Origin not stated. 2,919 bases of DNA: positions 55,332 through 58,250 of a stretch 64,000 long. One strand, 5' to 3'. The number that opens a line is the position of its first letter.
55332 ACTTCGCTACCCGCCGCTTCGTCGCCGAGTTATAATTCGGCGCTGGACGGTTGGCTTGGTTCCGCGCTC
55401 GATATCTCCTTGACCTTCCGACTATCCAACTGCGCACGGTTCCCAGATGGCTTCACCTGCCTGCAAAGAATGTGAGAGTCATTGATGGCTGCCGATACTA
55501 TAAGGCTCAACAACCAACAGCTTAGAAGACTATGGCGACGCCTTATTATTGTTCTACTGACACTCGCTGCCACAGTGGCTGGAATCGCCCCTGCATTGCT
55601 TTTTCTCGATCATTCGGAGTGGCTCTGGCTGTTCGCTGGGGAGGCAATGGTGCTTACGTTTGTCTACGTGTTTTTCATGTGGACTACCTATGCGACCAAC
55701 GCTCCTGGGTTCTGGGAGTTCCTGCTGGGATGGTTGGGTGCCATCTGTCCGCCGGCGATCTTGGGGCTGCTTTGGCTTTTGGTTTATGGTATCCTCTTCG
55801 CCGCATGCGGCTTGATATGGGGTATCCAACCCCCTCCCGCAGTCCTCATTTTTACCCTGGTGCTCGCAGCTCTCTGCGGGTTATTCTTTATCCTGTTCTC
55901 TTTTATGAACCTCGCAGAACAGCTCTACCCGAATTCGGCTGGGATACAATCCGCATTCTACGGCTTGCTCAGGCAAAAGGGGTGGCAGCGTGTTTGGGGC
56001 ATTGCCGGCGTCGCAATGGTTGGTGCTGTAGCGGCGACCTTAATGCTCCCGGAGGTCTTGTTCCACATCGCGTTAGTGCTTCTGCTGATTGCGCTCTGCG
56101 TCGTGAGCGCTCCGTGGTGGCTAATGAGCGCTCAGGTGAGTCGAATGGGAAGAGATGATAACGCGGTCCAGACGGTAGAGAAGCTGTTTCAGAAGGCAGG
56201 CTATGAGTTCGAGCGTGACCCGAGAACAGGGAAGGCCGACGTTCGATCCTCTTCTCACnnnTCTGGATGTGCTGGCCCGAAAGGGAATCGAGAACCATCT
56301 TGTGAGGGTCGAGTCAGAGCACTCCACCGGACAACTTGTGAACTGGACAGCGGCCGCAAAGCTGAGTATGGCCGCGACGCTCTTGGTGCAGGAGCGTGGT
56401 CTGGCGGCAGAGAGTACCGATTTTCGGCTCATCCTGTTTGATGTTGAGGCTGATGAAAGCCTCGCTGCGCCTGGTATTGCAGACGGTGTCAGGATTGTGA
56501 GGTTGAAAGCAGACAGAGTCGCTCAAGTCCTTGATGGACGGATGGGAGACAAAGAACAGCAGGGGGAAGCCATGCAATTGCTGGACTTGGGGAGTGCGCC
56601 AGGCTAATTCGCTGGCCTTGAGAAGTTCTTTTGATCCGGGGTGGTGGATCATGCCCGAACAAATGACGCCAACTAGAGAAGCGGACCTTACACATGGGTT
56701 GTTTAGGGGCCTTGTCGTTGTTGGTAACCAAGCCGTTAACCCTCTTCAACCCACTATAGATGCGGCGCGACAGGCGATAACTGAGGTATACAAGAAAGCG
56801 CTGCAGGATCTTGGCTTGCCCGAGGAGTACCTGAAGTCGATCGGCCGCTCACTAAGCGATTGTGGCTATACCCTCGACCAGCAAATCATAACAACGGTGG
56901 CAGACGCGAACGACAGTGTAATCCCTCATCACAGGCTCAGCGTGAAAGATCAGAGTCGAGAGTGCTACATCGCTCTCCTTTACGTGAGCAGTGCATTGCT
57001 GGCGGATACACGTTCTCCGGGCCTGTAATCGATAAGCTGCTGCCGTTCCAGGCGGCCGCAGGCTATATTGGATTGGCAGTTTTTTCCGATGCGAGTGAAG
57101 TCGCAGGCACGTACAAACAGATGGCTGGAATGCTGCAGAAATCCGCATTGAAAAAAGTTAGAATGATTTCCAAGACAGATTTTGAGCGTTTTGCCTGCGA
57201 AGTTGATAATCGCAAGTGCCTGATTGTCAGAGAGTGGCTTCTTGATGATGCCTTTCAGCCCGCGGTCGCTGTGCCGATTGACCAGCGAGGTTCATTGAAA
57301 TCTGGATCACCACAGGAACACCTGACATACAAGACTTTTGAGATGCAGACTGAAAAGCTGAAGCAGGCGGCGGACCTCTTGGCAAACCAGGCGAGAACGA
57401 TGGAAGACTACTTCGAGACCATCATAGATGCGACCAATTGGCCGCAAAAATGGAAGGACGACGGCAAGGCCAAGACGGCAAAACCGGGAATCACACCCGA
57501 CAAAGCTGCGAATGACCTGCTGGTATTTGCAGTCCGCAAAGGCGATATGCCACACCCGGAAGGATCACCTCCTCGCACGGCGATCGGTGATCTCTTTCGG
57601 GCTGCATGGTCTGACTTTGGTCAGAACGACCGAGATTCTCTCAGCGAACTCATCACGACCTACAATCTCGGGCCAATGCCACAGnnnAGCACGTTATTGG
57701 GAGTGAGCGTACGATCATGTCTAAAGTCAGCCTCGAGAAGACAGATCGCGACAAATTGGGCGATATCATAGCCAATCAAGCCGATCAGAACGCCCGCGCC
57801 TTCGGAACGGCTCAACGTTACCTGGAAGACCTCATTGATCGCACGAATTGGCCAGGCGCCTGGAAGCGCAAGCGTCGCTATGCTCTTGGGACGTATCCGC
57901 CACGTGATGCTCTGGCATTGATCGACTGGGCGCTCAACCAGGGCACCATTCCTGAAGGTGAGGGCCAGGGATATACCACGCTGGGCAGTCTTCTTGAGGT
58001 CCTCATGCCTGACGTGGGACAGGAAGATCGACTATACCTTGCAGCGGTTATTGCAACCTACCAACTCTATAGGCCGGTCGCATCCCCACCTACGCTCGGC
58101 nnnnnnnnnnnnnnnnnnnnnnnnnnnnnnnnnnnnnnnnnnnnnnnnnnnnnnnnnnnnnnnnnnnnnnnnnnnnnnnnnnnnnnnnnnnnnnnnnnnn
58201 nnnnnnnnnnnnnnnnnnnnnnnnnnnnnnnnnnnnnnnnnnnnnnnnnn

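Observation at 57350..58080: Homologous ~100-aa domain at the C-terminus of one protein and the N-terminus of the next (adaptor pair)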

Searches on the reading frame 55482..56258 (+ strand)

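Call 4: search_protein_families(library=pfam, proteins=[window:55482-56258:+], max_evalue=1)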
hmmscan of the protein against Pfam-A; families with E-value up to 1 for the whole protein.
window:55482-56258:+ (259 aa): 2 families
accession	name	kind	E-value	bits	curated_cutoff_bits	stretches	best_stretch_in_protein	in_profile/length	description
PF13779.11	DUF4175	-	0.38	9.1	27.3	1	157-234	8-85/825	Domain of unknown function (DUF4175)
PF24838.2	8xMP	-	0.73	10.1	30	0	180-221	32-75/136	Octameric membrane protein family (8xMP)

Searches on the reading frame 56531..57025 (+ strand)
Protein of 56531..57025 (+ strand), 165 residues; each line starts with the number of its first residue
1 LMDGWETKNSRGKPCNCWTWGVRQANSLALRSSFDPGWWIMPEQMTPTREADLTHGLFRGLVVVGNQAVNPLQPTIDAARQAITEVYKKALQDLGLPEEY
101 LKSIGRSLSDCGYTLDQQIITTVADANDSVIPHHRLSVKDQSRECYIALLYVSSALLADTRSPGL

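Call 4: search_protein_families(library=pfam, proteins=[window:56531-57025:+], max_evalue=1)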
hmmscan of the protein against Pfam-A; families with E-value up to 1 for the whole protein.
window:56531-57025:+ (165 aa): 2 families
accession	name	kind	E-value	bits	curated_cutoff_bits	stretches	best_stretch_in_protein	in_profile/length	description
PF07208.16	DUF1414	-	0.04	14.3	25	1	61-92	9-41/44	Protein of unknown function (DUF1414)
PF18980.5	DUF5716_C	-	0.28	10.5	34.7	1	75-118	5-48/296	Family of unknown function (DUF5716) C-terminal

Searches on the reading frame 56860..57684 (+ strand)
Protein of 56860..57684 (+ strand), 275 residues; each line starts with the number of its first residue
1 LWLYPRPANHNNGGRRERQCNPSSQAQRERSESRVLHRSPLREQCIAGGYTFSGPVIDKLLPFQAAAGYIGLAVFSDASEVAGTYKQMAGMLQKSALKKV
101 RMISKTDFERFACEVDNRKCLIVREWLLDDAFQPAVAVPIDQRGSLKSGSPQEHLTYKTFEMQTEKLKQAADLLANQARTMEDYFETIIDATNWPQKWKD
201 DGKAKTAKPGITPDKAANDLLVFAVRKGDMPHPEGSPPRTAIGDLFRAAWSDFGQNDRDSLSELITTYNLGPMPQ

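Call 4: search_protein_families(library=pfam, proteins=[window:56860-57684:+], max_evalue=1)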
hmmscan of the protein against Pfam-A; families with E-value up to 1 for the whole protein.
window:56860-57684:+ (275 aa): 0 families

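Call 9: find_homologous_proteins(query=window:56860-57684:+, max_evalue=0.001)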
Query window:56860-57684:+: 1077 candidates shared short words with the query, none scored E <= 0.001.

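Call 32: search_protein_families(library=padloc, proteins=[window:56860-57684:+], max_evalue=0.1)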
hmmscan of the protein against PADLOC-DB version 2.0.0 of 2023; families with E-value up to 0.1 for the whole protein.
window:56860-57684:+ (275 aa): 0 families

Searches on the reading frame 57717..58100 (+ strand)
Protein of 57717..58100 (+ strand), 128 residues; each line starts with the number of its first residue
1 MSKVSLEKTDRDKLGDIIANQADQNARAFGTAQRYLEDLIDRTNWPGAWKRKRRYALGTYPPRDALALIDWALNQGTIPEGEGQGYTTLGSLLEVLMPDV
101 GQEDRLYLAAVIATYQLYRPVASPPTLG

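Call 7: search_protein_families(library=pfam, proteins=[window:57717-58100:+], max_evalue=10)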
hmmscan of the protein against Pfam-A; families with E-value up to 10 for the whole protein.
window:57717-58100:+ (128 aa): 1 family
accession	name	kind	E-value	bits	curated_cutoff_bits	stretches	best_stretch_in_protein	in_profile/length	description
PF19961.5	EAD8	-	0.0035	18.4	27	1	57-115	42-96/96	Effector-associated domain 8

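Call 47: search_protein_representatives(alignment_id=A2)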
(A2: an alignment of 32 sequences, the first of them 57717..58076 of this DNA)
Query: 32 sequences, 115 profile positions. Proteins with E-value up to 0.001 (for the whole library): 436; up to 1e-10: 317; up to 1e-30: 26. The best 150 are listed.
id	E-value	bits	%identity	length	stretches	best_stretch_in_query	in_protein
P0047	4.0e-54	197.7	-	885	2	3-113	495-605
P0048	1.3e-37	144.5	-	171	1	2-114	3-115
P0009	6.9e-36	138.9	-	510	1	2-114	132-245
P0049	1.4e-35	137.9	-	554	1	3-114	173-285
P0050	1.6e-35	137.7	-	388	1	4-114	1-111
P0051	3.3e-35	136.7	-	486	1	3-112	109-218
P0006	1.7e-34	134.4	-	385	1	2-114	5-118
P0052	6.1e-34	132.6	-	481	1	3-114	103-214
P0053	1.4e-33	131.4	-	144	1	3-114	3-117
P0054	2.1e-33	130.9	-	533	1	2-114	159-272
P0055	2.8e-33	130.5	-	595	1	2-114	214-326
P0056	3.2e-33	130.3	-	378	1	3-114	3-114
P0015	3.5e-33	130.2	-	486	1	8-113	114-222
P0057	4.3e-33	129.9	-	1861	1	3-111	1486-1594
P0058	4.4e-33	129.8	-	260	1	3-114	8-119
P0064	9.3e-32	125.6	-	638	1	2-114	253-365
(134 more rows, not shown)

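Call 51: predict_structure(alignment_id=A2)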
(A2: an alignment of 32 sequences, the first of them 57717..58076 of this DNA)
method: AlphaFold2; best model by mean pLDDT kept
length: 120 residues; sequences in the alignment: 32
mean_pLDDT: 94.6   pTM: 0.88
mean pLDDT of the five models: 94.6, 94.5, 94.5, 94.2, 93.8
residues with pLDDT >= 90: 107; 70-90: 7; 50-70: 6; < 50: 0
segments of 3 or more residues with pLDDT < 50: none
pLDDT, mean of each block of 10 residues (from residue 1): 88 98 97 98 96 97 98 92 84 98 98 91
secondary structure, 60 per line:
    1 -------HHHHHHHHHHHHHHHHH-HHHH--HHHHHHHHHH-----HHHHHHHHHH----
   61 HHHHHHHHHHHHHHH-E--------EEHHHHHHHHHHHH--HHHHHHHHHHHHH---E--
elements in order: H8-24 H26-29 H32-41 H47-56 H61-75 H88-99 H102-114

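Call 53: search_protein_families(library=pfam, alignment_id=A6, max_evalue=0.001)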
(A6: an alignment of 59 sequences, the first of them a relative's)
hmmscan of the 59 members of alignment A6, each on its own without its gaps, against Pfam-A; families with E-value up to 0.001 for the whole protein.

A. member 1, P0057 (1861 aa): 30 families (the best 25 are shown)
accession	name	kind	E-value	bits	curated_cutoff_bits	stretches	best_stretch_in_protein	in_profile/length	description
PF00515.34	TPR_1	-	3.1e-86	280.4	27.8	4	809-838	4-33/34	Tetratricopeptide repeat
PF07719.23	TPR_2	-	6.3e-85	272.8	27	6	809-838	4-33/34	Tetratricopeptide repeat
PF13432.12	TPR_16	-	5.9e-58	193.3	32.7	4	812-870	3-61/65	Tetratricopeptide repeat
PF13181.12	TPR_8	-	2.9e-55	180.2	25.7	0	809-838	4-33/34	Tetratricopeptide repeat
PF13414.12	TPR_11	-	1.3e-48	162.9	26.8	3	813-854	1-42/42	TPR repeat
PF13424.12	TPR_12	-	2.6e-37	127.3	30.1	3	775-837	6-76/77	Tetratricopeptide repeat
PF13428.12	TPR_14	-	2e-36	121.1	23.5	0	674-712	5-43/44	Tetratricopeptide repeat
PF13431.12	TPR_17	-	9.2e-36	119.6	24.4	0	625-655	3-33/34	Tetratricopeptide repeat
PF13371.12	TPR_9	-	3.3e-35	120.4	35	2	956-1008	9-61/73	Tetratricopeptide repeat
PF14559.12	TPR_19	-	4.3e-34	117.1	25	1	613-665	3-55/68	Tetratricopeptide repeat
PF13365.12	Trypsin_2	-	1.7e-16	61.7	27.6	1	1677-1832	1-144/144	Trypsin-like peptidase domain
PF13174.12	TPR_6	-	1.8e-14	53.7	26.3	0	811-838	5-32/33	Tetratricopeptide repeat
PF13374.12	TPR_10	-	6e-11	42.4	27.5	0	1149-1179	4-34/42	Tetratricopeptide repeat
PF12569.14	NatA_aux_su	-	3.4e-10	39.9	33.3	0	818-869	204-255/515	N-terminal acetyltransferase A, auxiliary subunit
PF13176.12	TPR_7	-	6.4e-10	38.8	27.9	0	1154-1180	6-32/36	Tetratricopeptide repeat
PF19961.5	EAD8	-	5.1e-09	37.2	27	1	1490-1590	2-95/96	Effector-associated domain 8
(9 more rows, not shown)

B. families by the number of members that match (of 59 scanned): 55 families (the first 25 are shown)
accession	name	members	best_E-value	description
PF13365.12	Trypsin_2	30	7.9e-23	Trypsin-like peptidase domain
PF19961.5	EAD8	25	4.4e-23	Effector-associated domain 8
PF00089.32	Trypsin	14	6.7e-06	Trypsin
PF20028.4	VMAP-C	6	5.6e-32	vWA-MoxR associated protein C-terminal domain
PF12770.12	CHAT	6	5.4e-26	CHAT domain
PF13191.12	AAA_16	5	1.8e-08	AAA ATPase domain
PF13401.12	AAA_22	5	1.4e-07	AAA domain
PF00069.31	Pkinase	4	1.4e-61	Protein kinase domain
PF13424.12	TPR_12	4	2.6e-37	Tetratricopeptide repeat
PF00515.34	TPR_1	3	3.1e-86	Tetratricopeptide repeat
PF07719.23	TPR_2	3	6.3e-85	Tetratricopeptide repeat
PF13181.12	TPR_8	3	2.9e-55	Tetratricopeptide repeat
PF14559.12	TPR_19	3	4.3e-34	Tetratricopeptide repeat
PF13676.11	TIR_2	3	2.6e-22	TIR domain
PF13176.12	TPR_7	3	6.4e-10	Tetratricopeptide repeat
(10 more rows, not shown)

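Call 55: fold_search(model_id=the predicted structure, library=pdb)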
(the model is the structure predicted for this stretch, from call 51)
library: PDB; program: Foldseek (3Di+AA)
matches with E <= 10: 103; with E <= 0.001: 0
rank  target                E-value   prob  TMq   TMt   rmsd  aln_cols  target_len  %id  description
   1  9fog_F                2.3e+00  0.05  0.23  0.11  14.3       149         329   10  Ap3G bound in de novo transcription initiation T. thermophilus RNA polymerase complex with TC DNA template (released 2025-12-17)
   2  4jz6                  2.7e+00  0.09  0.26  0.08  12.5        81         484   18  Crystal structure of a salicylaldehyde dehydrogenase from Pseudomonas putida G7 complexed with salicylaldehyde (released 2014-04-02)
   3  9jhq                  2.7e+00  0.08  0.26  0.05  10.6       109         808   12  Crystal structure of GodF, a post-translational modification enzyme involved in the biosynthesis of goadsporin (released 2025-09-10)
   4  2xpl_A                3.0e+00  0.05  0.25  0.22  13.5       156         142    9  Crystal structure of Iws1(Spn1) conserved domain from Encephalitozoon cuniculi (released 2010-11-17)
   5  9c0a                  3.0e+00  0.04  0.22  0.15  13.0       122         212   20  Sigma class glutathione transferase from Taenia solium 1.75 A (released 2025-06-11)
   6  3ouo_A                3.2e+00  0.06  0.21  0.11  14.0       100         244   17  Structure of the Nucleoprotein from Rift Valley Fever Virus (released 2011-05-25)
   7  7bqn_MODEL_1_A        3.4e+00  0.09  0.33  0.33   7.3       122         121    6  Solution NMR structure of fold-C Rei; de novo designed protein with an asymmetric all-alpha topology (released 2021-04-07)
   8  6tav_A                3.4e+00  0.07  0.21  0.03   7.7        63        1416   16  Crystal structure of endopeptidase-induced alpha2-macroglobulin (released 2021-05-12)
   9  9uks_F                3.6e+00  0.04  0.27  0.13  13.7       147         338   11  CryoEM structure of the T.thermophilus transcription initiation complex in the presence of Gp4A, -1 dA in the template (released 2025-10-22)
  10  6xz6_A                3.6e+00  0.03  0.19  0.12  24.1       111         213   20  Structure of the trypanosome brucei factor H receptor bound to domain D5 of bovine factor H (released 2020-03-25)
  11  4fqn_C                4.0e+00  0.07  0.26  0.34   9.9       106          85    8  Crystal structure of the CCM2 C-terminal Harmonin Homology Domain (HHD) (released 2012-12-19)
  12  9jqm_A                4.0e+00  0.04  0.24  0.10  12.4       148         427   10  X-ray structure of cytochrome P450 OleT from Lacicoccus alkaliphilus in complex with icosanoic acid (released 2025-08-06)
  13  8j5q_D                4.0e+00  0.04  0.23  0.07  10.7       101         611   16  Cryo-EM structure of Mycobacterium tuberculosis OppABCD in the pre-translocation state (released 2024-04-03)
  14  4rmp_A                4.3e+00  0.04  0.28  0.23   8.4       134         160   12  Crystal structure of allophycocyanin from marine cyanobacterium Phormidium sp. A09DM (released 2015-05-13)
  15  8w1j_C                4.3e+00  0.03  0.24  0.10  12.1       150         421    9  Crystal Structure of a fatty acid decarboxylase from Corynebacterium lipophiloflavum in complex with palmitic acid (released 2024-12-04)
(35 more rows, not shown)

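Call 82: find_encoding_contigs(protein=P0064, flank=5000, max_places=2)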
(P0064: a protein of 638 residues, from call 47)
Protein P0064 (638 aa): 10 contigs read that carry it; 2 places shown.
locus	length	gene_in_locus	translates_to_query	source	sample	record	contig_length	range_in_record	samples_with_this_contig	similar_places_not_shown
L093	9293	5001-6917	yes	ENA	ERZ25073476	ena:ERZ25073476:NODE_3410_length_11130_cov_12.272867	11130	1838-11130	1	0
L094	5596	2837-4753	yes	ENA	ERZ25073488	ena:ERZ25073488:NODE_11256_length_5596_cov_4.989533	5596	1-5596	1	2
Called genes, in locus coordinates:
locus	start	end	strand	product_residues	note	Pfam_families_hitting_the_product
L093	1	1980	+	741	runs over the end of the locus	-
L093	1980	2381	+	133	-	PF20382:DUF6677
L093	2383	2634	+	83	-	-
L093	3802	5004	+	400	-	-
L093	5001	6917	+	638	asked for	PF13365:Trypsin_2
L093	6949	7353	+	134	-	-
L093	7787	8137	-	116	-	PF00035:dsrm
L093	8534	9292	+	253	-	?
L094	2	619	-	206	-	?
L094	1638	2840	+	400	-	-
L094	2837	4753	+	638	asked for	PF13365:Trypsin_2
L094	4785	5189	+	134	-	-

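Call 83: search_protein_families(library=pfam, alignment_id=A2, max_evalue=0.01)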
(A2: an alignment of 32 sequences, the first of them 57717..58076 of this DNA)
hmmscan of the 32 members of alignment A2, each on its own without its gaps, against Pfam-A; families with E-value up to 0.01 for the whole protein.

A. member 1, window:57717-58076:+ (120 aa): 1 family
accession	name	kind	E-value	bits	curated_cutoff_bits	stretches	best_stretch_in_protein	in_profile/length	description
PF19961.5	EAD8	-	0.0028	18.7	27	1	57-115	42-96/96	Effector-associated domain 8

B. families by the number of members that match (of 32 scanned): 2 families
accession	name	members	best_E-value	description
PF19961.5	EAD8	23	1.6e-10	Effector-associated domain 8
PF19955.5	EAD1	1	0.0069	Effector-associated domain 1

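Call 96: search_solved_structures(query=A2, max_evalue=1)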
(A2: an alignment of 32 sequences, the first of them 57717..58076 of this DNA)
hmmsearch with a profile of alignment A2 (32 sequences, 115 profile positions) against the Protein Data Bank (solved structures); distinct sequences matched with E-value up to 1: 9.
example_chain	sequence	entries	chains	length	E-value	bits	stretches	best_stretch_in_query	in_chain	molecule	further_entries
5h7b_A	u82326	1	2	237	0.00043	23.5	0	18-63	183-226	Immunoglobulin G-binding protein A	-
5h7a_C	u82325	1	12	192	0.0016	21.7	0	18-63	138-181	Immunoglobulin G-binding protein A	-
5h79_D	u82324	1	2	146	0.0058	19.8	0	18-64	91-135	Immunoglobulin G-binding protein A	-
5aff_B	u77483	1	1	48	0.28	14.4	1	28-65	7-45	RIBOSOMAL PROTEIN L5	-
4gmn_B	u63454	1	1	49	0.29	14.3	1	30-70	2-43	60S ribosomal protein l5-like protein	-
6gy4_A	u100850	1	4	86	0.3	14.3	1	8-53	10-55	Protein bicaudal C homolog 1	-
1dm5_A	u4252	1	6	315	0.43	13.8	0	7-52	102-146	ANNEXIN XII E105K MUTANT HOMOHEXAMER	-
7olc_LD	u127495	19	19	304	0.65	13.2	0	30-75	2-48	60S ribosomal protein l5-like protein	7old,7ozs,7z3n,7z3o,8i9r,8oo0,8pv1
1aei_A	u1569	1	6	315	0.69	13.1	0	7-52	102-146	ANNEXIN XII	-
